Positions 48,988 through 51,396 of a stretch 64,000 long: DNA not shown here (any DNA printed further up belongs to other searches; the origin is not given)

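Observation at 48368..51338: Orphan, unusually short glycyl-radical enzyme with an eliminase-type Cys loop and a minimal PflA-type activase, next to deoxyhexose genes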

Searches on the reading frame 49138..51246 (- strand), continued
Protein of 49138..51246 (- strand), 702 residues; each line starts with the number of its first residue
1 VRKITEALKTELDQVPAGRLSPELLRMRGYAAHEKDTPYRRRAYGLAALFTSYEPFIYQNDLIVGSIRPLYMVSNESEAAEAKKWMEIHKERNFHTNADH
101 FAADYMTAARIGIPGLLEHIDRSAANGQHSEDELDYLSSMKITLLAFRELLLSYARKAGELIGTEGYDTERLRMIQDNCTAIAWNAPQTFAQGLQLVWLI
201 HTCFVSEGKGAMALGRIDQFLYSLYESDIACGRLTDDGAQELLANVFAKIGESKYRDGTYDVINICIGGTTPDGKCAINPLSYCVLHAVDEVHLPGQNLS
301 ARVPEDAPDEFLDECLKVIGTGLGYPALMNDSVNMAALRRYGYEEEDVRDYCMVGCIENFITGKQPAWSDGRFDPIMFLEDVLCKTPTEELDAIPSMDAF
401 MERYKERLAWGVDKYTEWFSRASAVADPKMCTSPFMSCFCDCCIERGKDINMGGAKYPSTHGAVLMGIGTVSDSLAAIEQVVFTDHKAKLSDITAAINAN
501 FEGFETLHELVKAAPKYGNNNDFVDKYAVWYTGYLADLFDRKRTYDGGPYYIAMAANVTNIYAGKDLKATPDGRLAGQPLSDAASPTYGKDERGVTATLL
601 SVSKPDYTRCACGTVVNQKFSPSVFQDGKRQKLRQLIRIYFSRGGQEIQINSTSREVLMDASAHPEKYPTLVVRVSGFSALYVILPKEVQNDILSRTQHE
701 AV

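Call 18: find_encoding_contigs(protein=P0062, flank=8000, max_places=2)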
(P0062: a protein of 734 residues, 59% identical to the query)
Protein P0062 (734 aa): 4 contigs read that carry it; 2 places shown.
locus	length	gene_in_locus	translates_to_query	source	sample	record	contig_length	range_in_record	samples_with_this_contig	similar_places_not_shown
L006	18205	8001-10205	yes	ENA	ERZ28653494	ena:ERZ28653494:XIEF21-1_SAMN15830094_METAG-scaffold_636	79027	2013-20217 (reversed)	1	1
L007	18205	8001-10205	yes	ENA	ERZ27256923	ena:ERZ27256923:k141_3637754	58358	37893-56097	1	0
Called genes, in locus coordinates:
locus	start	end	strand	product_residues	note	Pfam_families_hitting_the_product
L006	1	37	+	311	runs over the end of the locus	PF01261:AP_endonuc_2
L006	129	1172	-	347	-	-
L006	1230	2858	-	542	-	PF13240:Zn_Ribbon_1 (weak), PF07676:PD40 (faint)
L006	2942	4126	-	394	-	PF02698:DUF218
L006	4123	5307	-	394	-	PF01740:STAS, PF13466:STAS_2, PF01636:APH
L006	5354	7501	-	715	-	PF07228:SpoIIE, PF13581:HATPase_c_2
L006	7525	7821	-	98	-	PF01740:STAS, PF13466:STAS_2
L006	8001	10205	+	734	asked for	PF02901:PFL-like, PF01228:Gly_radical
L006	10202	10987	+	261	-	PF13353:Fer4_12, PF04055:Radical_SAM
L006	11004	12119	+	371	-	PF08240:ADH_N, PF16912:Glu_dehyd_C (weak), PF00107:ADH_zinc_N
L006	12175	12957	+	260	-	PF04055:Radical_SAM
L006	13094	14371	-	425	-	PF00756:Esterase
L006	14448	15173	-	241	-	-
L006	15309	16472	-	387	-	PF00202:Aminotran_3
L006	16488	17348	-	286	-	PF00696:AA_kinase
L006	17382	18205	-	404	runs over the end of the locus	PF01960:ArgJ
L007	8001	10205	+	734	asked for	PF02901:PFL-like, PF01228:Gly_radical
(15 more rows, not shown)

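Call 21: search_protein_families(library=ncbifam, proteins=[L001:10880-11974:+, L001:11976-12770:+, L004:7571-8395:+, L006:11004-12119:+, L006:12175-12957:+, L004:3405-4622:+, L001:10100-10870:+], max_evalue=0.00001)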
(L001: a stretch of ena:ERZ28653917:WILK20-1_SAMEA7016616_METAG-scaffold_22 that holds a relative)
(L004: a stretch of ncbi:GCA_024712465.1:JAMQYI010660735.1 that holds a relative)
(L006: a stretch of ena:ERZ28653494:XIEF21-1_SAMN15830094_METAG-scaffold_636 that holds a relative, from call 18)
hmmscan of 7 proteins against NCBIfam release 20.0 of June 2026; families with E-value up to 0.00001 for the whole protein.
L001:10880-11974:+ (364 aa): 19 families
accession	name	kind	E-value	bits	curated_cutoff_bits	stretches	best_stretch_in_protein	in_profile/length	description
TIGR00692.1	tdh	equivalog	8.7e-39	133.5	458.35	1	34-363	30-339/340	L-threonine 3-dehydrogenase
TIGR03366.1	HpnZ_proposed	hypoth_equivalog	1.6e-37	129.4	328.1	1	35-328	13-298/315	putative phosphonate catabolism associated alcohol dehydrogenase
NF003808.0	PRK05396.1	equivalog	1.2e-33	116.4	380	1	36-362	34-338/341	L-threonine 3-dehydrogenase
NF007375.0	PRK09880.1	equivalog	1.3e-31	109.6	469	1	35-352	35-330/344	L-idonate 5-dehydrogenase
NF041097.1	keto_inos_dh_IolM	equivalog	2.6e-28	98.8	450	1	36-362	62-387/389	scyllo-inosose 3-dehydrogenase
TIGR03989.1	Rxyl_3153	subfamily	3.4e-26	92.4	440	1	2-362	1-368/370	NDMA-dependent alcohol dehydrogenase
NF006940.0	PRK09422.1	equivalog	1.1e-24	87.1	344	1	17-356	14-326/338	alcohol dehydrogenase AdhP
NF010344.0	PRK13771.1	subfamily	2.9e-24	85.7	349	1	4-363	2-331/334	putative alcohol dehydrogenase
NF007489.0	PRK10083.1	equivalog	5.8e-24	84.7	376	1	17-308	14-282/339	Zn-dependent oxidoreductase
NF047908.1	AldhRedAhr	equivalog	1.7e-21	76.5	470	1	14-357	15-327/335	NADPH-dependent aldehyde reductase Ahr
TIGR03451.1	mycoS_dep_FDH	equivalog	2.7e-21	75.8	512.9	1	23-361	22-355/358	S-(hydroxymethyl)mycothiol dehydrogenase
NF041172.1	AcrlCoa_red_Thmprot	equivalog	7.5e-20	71.1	500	1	4-363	2-332/334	acryloyl-CoA reductase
TIGR02818.1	adh_III_F_hyde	equivalog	1.9e-19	70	543.95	1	2-362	1-366/368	S-(hydroxymethyl)glutathione dehydrogenase/class III alcohol dehydrogenase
TIGR03201.1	dearomat_had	equivalog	3.4e-15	56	338.65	1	13-356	9-340/349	6-hydroxycyclohex-1-ene-1-carbonyl-CoA dehydrogenase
TIGR02819.1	fdhA_non_GSH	equivalog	2.1e-14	52.9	636.95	1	34-250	43-259/397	formaldehyde dehydrogenase, glutathione-independent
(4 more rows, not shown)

L001:11976-12770:+ (264 aa): 0 families

L004:7571-8395:+ (274 aa): 0 families

L006:11004-12119:+ (371 aa): 20 families
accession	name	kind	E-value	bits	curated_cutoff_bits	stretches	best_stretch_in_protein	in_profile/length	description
TIGR03366.1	HpnZ_proposed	hypoth_equivalog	8e-37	127.1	328.1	1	42-352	13-315/315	putative phosphonate catabolism associated alcohol dehydrogenase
NF007375.0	PRK09880.1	equivalog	2.2e-32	112.2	469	1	22-318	16-292/344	L-idonate 5-dehydrogenase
TIGR00692.1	tdh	equivalog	1.5e-31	109.6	458.35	1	43-369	32-338/340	L-threonine 3-dehydrogenase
NF003808.0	PRK05396.1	equivalog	3.8e-30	104.9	380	1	43-369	34-338/341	L-threonine 3-dehydrogenase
NF006940.0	PRK09422.1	equivalog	2.8e-25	89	344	1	11-330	2-298/338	alcohol dehydrogenase AdhP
NF041097.1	keto_inos_dh_IolM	equivalog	2.2e-23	82.5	450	1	43-315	62-334/389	scyllo-inosose 3-dehydrogenase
TIGR03989.1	Rxyl_3153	subfamily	1.2e-22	80.8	440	1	10-369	2-368/370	NDMA-dependent alcohol dehydrogenase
NF007489.0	PRK10083.1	equivalog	4.7e-22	78.4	376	1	23-315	13-282/339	Zn-dependent oxidoreductase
NF047908.1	AldhRedAhr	equivalog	1.5e-21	76.6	470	1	39-365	33-328/335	NADPH-dependent aldehyde reductase Ahr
NF010344.0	PRK13771.1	subfamily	2.8e-21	75.8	349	1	11-340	2-304/334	putative alcohol dehydrogenase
TIGR03451.1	mycoS_dep_FDH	equivalog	4.5e-20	71.8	512.9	1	19-290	11-276/358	S-(hydroxymethyl)mycothiol dehydrogenase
NF041172.1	AcrlCoa_red_Thmprot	equivalog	4.5e-17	62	500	1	11-358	2-320/334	acryloyl-CoA reductase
TIGR02818.1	adh_III_F_hyde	equivalog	2.1e-15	56.6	543.95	1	10-369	2-366/368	S-(hydroxymethyl)glutathione dehydrogenase/class III alcohol dehydrogenase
NF007642.0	PRK10309.1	equivalog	3e-15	56.3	550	1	40-287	31-257/347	galactitol-1-phosphate 5-dehydrogenase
TIGR02822.1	adh_fam_2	subfamily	4.3e-14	52.3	283.5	1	41-364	34-322/329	zinc-binding alcohol dehydrogenase family protein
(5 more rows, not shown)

L006:12175-12957:+ (260 aa): 4 families
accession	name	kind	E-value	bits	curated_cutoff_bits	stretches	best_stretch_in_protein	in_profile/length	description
NF038135.1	rSAM_Rv2578c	equivalog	8.9e-41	139.9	430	1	1-247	64-315/317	Rv2578c family radical SAM protein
NF033668.1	rSAM_PA0069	hypoth_equivalog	3.7e-40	138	360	1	1-183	61-247/348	PA0069 family radical SAM protein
NF038136.1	rSAM_Rv_intein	exception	1.3e-35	123.4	700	1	30-236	356-561/574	intein-containing Rv2578c family radical SAM protein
TIGR04470.1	rSAM_mob_pairB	equivalog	1.8e-20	73.5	410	1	2-177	23-193/285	radical SAM mobile pair protein B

L004:3405-4622:+ (405 aa): 0 families

L001:10100-10870:+ (256 aa): 23 families
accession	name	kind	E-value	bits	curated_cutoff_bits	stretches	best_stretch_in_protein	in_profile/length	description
TIGR02494.1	PFLE_PFLC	subfamily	3e-74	249.9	174.35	2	57-249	97-291/293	glycyl-radical enzyme activating protein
NF043069.1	T4HPD_activ_SAM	equivalog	1.3e-66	225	425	2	55-249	95-290/299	trans-4-hydroxy-L-proline dehydratase activase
NF033719.1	ind_deCO2_activ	equivalog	2.9e-59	200.8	425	2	53-249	100-295/302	indoleacetate decarboxylase activase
NF048010.1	SfplDhtActHpsHDes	equivalog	1.9e-57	194.3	430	2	54-245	102-296/298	(2S)-3-sulfopropanediol dehydratase activating enzyme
NF007483.0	PRK10076.1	equivalog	7.8e-52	176.3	326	1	7-249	25-283/292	[formate-C-acetyltransferase]-activating enzyme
NF033717.2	HPDL_rSAM_activ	equivalog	7.9e-51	173.1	420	2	54-248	102-297/311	4-hydroxyphenylacetate decarboxylase activase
NF048008.1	SfplDhtActHpfHKleb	equivalog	1.1e-50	172.8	500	2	55-232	98-278/308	(2S)-3-sulfopropanediol dehydratase activating enzyme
TIGR04395.1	cutC_activ_rSAM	equivalog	2.1e-50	171.8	360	2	59-250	105-300/309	choline TMA-lyase-activating enzyme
TIGR04003.1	rSAM_BssD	equivalog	1.1e-49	169.3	496.45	2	60-231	104-278/314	[benzylsuccinate synthase]-activating enzyme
TIGR02493.1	PFLA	equivalog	1.7e-49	168.3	231.75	1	7-249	3-234/235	pyruvate formate-lyase-activating protein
NF008356.0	PRK11145.1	equivalog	1.3e-38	132.7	375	1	8-251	9-241/246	pyruvate formate lyase 1-activating protein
TIGR04041.1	activase_YjjW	hypoth_equivalog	3.9e-36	124.9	250.2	2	62-218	91-244/276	YjjW family glycine radical enzyme activase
TIGR02495.1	NrdG2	equivalog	1.9e-20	73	131.15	1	7-197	3-178/193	anaerobic ribonucleoside-triphosphate reductase activating protein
TIGR03963.1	rSAM_QueE_Clost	equivalog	1.2e-12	48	260.1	1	22-158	22-138/219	putative 7-carboxy-7-deazaguanine synthase QueE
TIGR02491.1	NrdG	equivalog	6e-12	45.8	126.1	1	6-110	2-92/154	anaerobic ribonucleoside-triphosphate reductase activating protein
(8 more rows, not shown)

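Call 30: find_related_loci(query=window:49138-51246:-, collection=genome_contigs, flank=10000)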
Query window:49138-51246:- (702 aa) in genome_contigs; peptide patterns used: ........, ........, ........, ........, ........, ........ (x = any residue, [..] = any of these).
56 stretches matched a pattern; 10 encode a relative of the query (tblastn E <= 1e-3); 10 distinct loci.
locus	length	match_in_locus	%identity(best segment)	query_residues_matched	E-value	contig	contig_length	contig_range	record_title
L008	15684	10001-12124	57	4-700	0e+0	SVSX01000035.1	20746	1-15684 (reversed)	MAG: Oscillospiraceae bacterium isolate SIG680 NODE_48140_length_20746_cov_2.140889, whole genome shotgun sequence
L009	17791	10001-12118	58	5-700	0e+0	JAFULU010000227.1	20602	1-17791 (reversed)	MAG: Clostridia bacterium isolate RGIG4611 Roe_deer_Rectum-4__c334583, whole genome shotgun sequence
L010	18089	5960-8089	57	1-700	0e+0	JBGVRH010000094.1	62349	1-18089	MAG: Eubacteriales bacterium isolate fecal_MAG_145 fecal_MAG_145_contig_0094, whole genome shotgun sequence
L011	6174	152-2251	52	3-699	0e+0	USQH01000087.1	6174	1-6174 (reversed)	uncultured Ruminococcaceae bacterium isolate UMGS1976 genome assembly, contig: NODE_8995_length_6174_cov_3.428011, whole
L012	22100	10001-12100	52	3-699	0e+0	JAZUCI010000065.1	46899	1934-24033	MAG: Christensenellaceae bacterium isolate T1900045314_YK20190003.MAGScoT_cleanbin_000020 SGB_6271_k141_2056209, whole g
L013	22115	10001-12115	47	23-702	0e+0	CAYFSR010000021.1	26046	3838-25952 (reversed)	MAG TPA_asm: uncultured Eubacteriales bacterium isolate ERP107106_co2_119 genome assembly, contig: NODE_1598_length_2604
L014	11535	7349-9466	56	5-700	0e+0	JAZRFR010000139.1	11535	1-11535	MAG: Eubacteriales bacterium isolate T1900045494_YK20190188.MAGScoT_cleanbin_000038 SGB_7412_k141_2268800, whole genome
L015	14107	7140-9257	57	5-700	0e+0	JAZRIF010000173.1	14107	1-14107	MAG: Eubacteriales bacterium isolate T1900045476_YK20190170.MAGScoT_cleanbin_000058 SGB_7273_k141_4336608, whole genome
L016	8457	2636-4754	63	5-700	0e+0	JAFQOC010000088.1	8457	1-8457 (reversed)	MAG: Clostridia bacterium isolate RGIG1996 Goat_Colon-1__c115027, whole genome shotgun sequence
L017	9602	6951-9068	58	5-700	0e+0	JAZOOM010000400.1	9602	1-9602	MAG: Eubacteriales bacterium isolate T1900045628_YK20190322.MAGScoT_cleanbin_000023 SGB_8045_k141_546916, whole genome s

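Call 33: search_protein_families(library=pfam, proteins=[L012:9067-9870:-, L014:5539-7059:-, L014:646-4017:-, L009:6700-9699:-, L010:10074-11387:+, L015:4601-5371:-, L015:11336-11998:-, L013:12045-13016:+, L012:14794-17103:+, L010:12749-15139:+], max_evalue=0.00001)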
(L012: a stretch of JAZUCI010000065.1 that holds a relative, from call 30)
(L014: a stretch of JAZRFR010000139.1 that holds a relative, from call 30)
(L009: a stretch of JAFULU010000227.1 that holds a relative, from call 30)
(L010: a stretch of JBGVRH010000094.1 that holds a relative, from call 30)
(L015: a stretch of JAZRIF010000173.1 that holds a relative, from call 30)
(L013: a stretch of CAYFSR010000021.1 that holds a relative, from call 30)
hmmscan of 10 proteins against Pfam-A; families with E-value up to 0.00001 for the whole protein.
L012:9067-9870:- (267 aa): 2 families
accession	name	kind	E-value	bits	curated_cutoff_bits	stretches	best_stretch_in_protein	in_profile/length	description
PF12833.13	HTH_18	-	1e-11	45.4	33.6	1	182-254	2-74/80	Helix-turn-helix domain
PF00165.29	HTH_AraC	-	1.5e-07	31.8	26.6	0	221-255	2-38/42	Bacterial regulatory helix-turn-helix proteins, AraC family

L014:5539-7059:- (506 aa): 0 families

L014:646-4017:- (1123 aa): 2 families
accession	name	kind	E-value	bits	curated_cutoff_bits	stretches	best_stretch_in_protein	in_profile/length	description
PF01915.27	Glyco_hydro_3_C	-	4.2e-22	79.5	31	1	320-530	8-200/200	Glycosyl hydrolase family 3 C-terminal domain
PF14310.12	Fn3-like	-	8.2e-11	42.3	25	1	559-625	1-70/71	Fibronectin type III-like domain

L009:6700-9699:- (999 aa): 0 families

L010:10074-11387:+ (437 aa): 0 families

L015:4601-5371:- (256 aa): 0 families

L015:11336-11998:- (220 aa): 1 family
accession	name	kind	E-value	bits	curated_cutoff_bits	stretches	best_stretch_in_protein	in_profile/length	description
PF02660.20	G3P_acyltransf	-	6.3e-42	143.9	24.1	1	10-184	2-164/164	Glycerol-3-phosphate acyltransferase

L013:12045-13016:+ (323 aa): 7 families
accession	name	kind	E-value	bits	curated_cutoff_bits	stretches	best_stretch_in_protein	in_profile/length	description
PF04055.27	Radical_SAM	-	1.1e-17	65.1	29.5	1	47-252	2-156/166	Radical SAM superfamily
PF13353.11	Fer4_12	-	5.2e-13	49.9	22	1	39-186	2-91/137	4Fe-4S single cluster domain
PF00037.32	Fer4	-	1.2e-07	31.7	21.1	0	75-91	5-21/24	4Fe-4S binding domain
PF13237.11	Fer4_10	-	7.5e-07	29.4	25.5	1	75-118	6-53/53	4Fe-4S dicluster domain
PF12838.12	Fer4_7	-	1.2e-06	29.4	27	1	78-121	2-52/52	4Fe-4S dicluster domain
PF13187.11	Fer4_9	-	8.5e-06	26.1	27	1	78-121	2-51/52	4Fe-4S dicluster domain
PF12837.12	Fer4_6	-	9.2e-06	25.8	25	0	76-92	7-23/24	4Fe-4S binding domain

L012:14794-17103:+ (769 aa): 4 families
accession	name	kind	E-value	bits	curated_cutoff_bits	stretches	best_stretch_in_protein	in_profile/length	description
PF02421.24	FeoB_N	-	5e-66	221.5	27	1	3-155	2-154/156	Ferrous iron transport protein B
PF07670.19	Gate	-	7.1e-35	120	29.6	2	383-476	1-101/104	Nucleoside recognition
PF01926.29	MMR_HSR1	-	1e-18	67.9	21.9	1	4-114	2-112/113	50S ribosome-binding GTPase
PF07664.17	FeoB_C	-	5.9e-16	58.4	26.6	1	494-544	3-54/54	Ferrous iron transport protein B C terminus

L010:12749-15139:+ (796 aa): 2 families
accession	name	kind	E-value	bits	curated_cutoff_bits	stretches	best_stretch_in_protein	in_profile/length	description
PF13597.11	NRDD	-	8.2e-189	629.3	26.2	1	121-688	1-562/562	Anaerobic ribonucleoside-triphosphate reductase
PF03477.21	ATP-cone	-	4.3e-22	78.9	25.8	1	3-92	2-87/88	ATP cone domain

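Call 34: search_protein_representatives(protein=window:49138-51246:-)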
Query: 702 residues. Proteins with E-value up to 0.001 (for the whole library): 6894; up to 1e-10: 3641; up to 1e-30: 1844. The best 150 are listed.
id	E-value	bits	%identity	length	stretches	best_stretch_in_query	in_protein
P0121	3.1e-195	667.0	49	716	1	23-699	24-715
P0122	4.0e-191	653.4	47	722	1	6-700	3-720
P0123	9.0e-185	632.4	54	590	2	456-699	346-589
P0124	1.2e-183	628.7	49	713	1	29-698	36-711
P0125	8.1e-152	523.5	41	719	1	16-701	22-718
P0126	2.3e-135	469.1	41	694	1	42-699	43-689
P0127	2.2e-133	462.6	40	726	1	40-699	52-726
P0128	2.7e-133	462.3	42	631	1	22-627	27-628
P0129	9.5e-133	460.5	40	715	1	38-701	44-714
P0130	3.0e-124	432.4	38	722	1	55-698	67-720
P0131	7.4e-124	431.1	41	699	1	91-700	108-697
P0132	2.0e-122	426.3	38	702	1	20-699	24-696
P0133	5.4e-121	421.6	41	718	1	89-699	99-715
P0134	2.2e-118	413.0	44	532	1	6-531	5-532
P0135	2.1e-116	406.4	41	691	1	88-700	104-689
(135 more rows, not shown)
